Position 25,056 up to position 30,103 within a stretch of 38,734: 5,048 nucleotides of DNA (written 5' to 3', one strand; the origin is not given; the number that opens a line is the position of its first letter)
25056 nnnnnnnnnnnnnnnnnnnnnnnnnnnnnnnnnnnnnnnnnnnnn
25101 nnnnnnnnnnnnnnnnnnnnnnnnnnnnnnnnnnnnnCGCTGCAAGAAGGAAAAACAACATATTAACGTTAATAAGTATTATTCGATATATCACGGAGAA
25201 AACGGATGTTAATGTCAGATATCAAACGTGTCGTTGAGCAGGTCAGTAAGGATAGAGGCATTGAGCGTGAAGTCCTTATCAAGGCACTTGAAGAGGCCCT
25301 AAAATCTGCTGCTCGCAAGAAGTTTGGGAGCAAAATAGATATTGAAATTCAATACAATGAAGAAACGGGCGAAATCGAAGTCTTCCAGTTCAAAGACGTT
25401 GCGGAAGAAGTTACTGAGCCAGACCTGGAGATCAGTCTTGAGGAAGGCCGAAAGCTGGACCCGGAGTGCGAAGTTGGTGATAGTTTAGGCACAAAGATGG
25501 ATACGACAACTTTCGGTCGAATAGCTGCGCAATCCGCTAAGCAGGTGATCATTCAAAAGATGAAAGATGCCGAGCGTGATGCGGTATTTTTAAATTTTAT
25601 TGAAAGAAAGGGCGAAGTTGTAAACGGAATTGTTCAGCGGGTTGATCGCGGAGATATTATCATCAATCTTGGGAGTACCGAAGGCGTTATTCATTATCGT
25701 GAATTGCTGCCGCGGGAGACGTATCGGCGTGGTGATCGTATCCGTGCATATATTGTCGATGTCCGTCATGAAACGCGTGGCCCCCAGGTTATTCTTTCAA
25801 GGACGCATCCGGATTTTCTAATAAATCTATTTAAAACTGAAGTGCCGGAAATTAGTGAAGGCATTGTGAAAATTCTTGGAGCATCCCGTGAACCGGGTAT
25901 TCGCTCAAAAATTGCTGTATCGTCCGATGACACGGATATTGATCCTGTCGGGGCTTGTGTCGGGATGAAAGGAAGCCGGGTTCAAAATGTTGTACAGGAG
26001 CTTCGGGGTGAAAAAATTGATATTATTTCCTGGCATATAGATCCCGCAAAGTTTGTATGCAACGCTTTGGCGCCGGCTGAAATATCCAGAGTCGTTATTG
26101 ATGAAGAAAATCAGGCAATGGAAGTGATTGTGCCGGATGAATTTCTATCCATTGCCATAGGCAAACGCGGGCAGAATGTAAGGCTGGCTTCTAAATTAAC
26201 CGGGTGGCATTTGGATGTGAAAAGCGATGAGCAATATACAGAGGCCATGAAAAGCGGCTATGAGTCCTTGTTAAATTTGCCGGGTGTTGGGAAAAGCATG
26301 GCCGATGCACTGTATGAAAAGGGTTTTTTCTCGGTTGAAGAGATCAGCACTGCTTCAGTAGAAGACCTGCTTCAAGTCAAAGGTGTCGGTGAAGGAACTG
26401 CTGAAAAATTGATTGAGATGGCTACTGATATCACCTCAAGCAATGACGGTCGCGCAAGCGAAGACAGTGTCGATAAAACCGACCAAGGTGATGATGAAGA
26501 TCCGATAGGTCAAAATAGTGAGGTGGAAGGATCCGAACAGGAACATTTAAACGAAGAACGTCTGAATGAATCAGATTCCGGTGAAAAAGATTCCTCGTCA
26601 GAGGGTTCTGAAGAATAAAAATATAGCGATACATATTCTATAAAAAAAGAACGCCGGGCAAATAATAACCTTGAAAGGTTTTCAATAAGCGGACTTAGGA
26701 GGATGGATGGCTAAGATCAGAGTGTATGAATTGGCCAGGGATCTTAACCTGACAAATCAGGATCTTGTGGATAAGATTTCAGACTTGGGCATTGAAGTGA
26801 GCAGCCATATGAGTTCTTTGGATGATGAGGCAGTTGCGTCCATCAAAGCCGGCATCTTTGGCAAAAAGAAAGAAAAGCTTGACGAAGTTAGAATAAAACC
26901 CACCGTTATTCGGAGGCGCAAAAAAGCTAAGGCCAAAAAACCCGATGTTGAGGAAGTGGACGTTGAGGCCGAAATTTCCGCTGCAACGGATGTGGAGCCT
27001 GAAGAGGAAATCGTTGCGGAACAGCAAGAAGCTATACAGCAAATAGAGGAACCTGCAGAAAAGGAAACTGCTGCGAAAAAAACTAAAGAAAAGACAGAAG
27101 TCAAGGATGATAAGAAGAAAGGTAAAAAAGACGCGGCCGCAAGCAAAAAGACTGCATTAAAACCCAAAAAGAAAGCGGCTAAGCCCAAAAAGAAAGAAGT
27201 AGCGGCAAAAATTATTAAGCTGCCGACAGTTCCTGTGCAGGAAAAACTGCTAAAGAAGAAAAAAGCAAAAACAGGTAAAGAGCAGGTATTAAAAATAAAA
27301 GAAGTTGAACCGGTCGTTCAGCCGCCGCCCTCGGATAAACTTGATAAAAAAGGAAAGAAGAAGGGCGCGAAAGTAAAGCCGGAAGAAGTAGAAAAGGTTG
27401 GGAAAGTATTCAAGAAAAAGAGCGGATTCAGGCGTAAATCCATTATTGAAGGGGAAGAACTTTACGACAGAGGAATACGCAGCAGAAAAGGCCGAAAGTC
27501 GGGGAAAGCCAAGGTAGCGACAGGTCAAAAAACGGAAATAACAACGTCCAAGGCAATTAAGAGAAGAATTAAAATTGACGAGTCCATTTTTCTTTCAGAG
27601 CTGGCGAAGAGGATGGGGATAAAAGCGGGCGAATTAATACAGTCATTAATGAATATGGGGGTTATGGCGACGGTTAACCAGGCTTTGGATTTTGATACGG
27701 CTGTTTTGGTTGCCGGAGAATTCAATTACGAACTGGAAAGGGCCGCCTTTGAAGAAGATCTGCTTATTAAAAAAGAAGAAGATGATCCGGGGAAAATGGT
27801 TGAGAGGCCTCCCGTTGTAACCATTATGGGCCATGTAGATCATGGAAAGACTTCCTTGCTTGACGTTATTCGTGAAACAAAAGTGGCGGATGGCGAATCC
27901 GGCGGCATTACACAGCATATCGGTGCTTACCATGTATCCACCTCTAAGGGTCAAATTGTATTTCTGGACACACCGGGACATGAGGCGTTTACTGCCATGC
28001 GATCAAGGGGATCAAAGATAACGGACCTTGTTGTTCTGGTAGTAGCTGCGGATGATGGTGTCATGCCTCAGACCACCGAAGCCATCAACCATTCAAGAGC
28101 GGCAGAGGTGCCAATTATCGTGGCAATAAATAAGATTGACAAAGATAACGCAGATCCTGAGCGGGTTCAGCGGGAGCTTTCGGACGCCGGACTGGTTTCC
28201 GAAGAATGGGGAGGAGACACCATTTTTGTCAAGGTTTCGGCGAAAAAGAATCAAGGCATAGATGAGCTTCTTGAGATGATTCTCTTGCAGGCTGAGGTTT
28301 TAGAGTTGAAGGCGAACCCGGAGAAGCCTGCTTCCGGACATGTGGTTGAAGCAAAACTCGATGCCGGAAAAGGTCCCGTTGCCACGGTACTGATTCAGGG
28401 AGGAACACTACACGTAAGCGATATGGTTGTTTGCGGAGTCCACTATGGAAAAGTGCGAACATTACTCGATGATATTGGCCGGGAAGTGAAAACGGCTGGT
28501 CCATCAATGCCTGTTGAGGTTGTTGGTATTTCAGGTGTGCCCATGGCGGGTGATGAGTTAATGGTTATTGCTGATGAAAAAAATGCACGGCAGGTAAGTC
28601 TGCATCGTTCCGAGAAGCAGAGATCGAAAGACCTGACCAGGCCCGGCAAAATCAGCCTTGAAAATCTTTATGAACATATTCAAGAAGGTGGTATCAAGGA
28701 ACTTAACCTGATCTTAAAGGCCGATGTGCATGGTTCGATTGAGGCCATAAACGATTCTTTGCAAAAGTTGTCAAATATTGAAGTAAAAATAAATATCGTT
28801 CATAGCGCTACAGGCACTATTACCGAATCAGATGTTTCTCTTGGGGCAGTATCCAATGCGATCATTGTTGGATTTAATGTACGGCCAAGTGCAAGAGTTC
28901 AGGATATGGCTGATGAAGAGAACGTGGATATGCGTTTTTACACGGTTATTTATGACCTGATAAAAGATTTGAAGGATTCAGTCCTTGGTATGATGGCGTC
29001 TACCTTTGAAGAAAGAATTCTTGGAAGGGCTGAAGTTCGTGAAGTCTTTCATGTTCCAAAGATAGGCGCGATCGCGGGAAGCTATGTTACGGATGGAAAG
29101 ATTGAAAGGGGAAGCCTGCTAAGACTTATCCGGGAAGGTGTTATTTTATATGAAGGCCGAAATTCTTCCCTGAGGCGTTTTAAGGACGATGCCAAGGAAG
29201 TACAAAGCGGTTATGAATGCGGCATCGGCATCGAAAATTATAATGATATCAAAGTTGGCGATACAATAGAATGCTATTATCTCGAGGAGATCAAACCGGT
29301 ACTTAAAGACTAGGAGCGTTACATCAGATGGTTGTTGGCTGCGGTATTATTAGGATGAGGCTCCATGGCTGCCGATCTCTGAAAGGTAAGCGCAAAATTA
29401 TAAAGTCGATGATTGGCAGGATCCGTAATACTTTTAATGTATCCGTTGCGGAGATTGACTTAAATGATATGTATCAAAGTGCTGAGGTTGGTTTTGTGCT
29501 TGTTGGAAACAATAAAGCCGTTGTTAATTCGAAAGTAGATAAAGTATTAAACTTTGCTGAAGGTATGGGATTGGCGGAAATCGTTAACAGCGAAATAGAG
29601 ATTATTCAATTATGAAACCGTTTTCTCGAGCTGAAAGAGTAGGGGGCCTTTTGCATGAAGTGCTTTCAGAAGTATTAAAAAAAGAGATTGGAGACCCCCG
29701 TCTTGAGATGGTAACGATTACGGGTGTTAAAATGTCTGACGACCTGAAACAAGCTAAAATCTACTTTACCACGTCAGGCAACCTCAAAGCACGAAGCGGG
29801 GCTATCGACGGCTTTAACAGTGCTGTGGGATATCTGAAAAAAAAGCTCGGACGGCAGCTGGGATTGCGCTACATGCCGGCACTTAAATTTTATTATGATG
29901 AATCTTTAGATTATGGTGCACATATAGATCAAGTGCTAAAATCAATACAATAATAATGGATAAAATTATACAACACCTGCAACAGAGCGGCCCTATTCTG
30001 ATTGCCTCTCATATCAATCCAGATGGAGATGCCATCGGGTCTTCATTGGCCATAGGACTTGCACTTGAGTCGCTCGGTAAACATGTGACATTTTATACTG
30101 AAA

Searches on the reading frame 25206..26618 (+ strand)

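Call 21: search_protein_families(library=pfam, proteins=[window:25206-26618:+], max_evalue=0.0001)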
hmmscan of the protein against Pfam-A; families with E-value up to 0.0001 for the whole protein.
window:25206-26618:+ (470 aa): 8 families
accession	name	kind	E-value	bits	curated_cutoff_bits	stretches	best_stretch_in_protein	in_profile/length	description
PF08529.16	NusA_N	-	7.1e-39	133.1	23.8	1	5-125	1-119/119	NusA N-terminal domain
PF13184.12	KH_5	-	8e-29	100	27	1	230-298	1-69/69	NusA-like KH domain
PF14520.12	HHH_5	-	1.2e-15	58.2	27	1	353-404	2-53/57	Helix-hairpin-helix domain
PF00633.29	HHH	-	1.8e-12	46.9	24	1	376-403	1-28/30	Helix-hairpin-helix motif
PF00575.29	S1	-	1.3e-09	38.7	22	1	134-194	3-70/74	S1 RNA binding domain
PF12826.13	HHH_2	-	4.4e-07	30.4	27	1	356-404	6-53/64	Helix-hairpin-helix motif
PF07650.23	KH_2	-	1.9e-06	28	22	0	287-330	9-52/78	KH domain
PF10391.15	DNA_pol_lambd_f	-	8.5e-05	22.7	29.8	0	355-382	3-30/51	Fingers domain of DNA polymerase lambda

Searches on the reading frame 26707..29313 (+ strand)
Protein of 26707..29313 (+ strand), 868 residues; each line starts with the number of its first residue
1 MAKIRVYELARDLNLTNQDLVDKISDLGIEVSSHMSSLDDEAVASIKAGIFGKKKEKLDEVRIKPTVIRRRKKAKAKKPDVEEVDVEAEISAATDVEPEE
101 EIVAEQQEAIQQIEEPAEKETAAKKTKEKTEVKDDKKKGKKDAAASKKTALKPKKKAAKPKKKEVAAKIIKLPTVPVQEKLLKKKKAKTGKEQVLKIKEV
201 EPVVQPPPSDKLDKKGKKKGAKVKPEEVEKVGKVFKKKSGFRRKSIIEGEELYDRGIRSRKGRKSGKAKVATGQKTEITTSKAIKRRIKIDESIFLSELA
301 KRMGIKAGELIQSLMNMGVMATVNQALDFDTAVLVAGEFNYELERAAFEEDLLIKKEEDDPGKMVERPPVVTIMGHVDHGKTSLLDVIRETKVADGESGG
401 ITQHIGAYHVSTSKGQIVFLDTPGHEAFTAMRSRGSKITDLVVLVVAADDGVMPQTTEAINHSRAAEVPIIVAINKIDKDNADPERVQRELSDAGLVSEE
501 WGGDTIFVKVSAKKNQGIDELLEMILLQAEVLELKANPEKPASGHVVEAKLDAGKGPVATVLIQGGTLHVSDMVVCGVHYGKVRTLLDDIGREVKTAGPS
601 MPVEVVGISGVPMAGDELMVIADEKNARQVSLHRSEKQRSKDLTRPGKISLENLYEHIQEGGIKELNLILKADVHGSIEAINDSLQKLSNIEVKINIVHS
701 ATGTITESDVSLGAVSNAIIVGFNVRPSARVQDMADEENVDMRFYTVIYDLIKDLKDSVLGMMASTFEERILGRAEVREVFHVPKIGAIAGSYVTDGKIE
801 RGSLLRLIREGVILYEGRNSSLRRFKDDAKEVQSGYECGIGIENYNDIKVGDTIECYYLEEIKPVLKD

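Call 21: search_protein_families(library=pfam, proteins=[window:26707-29313:+], max_evalue=0.0001)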
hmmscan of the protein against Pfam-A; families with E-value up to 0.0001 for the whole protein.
window:26707-29313:+ (868 aa): 7 families
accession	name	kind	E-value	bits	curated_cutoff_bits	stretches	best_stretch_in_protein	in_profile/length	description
PF11987.13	IF-2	-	1e-41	142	27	1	644-756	5-117/117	Translation-initiation factor 2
PF00009.33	GTP_EFTU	-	3.7e-37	128.2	26.5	1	370-526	5-183/188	Elongation factor Tu GTP binding domain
PF04760.21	IF2_N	-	5.7e-29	100.1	25.3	2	297-342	7-53/53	Translation initiation factor IF-2, N-terminal region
PF22042.2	EF-G_D2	-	4.8e-26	91.1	27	1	541-620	1-83/84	Elongation factor G domain 2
PF01926.29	MMR_HSR1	-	1.9e-10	41.3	21.9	1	371-476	2-113/113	50S ribosome-binding GTPase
PF00071.28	Ras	-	1.1e-06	28.8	21.6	1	372-527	3-158/162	Ras family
PF03144.31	GTP_EFTU_D2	-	5e-06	27.3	30.3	1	787-854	1-72/73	Elongation factor Tu domain 2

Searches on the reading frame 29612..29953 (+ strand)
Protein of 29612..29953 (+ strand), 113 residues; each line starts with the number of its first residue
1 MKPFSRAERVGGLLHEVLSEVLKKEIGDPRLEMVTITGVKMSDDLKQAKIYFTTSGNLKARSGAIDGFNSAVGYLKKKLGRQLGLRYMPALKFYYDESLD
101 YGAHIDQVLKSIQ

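Call 21: search_protein_families(library=pfam, proteins=[window:29612-29953:+], max_evalue=0.0001)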
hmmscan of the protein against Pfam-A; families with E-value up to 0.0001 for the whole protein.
window:29612-29953:+ (113 aa): 1 family
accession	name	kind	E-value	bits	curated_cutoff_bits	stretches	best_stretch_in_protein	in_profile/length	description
PF02033.23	RBFA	-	7.4e-32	110.2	34.7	1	6-109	1-105/105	Ribosome-binding factor A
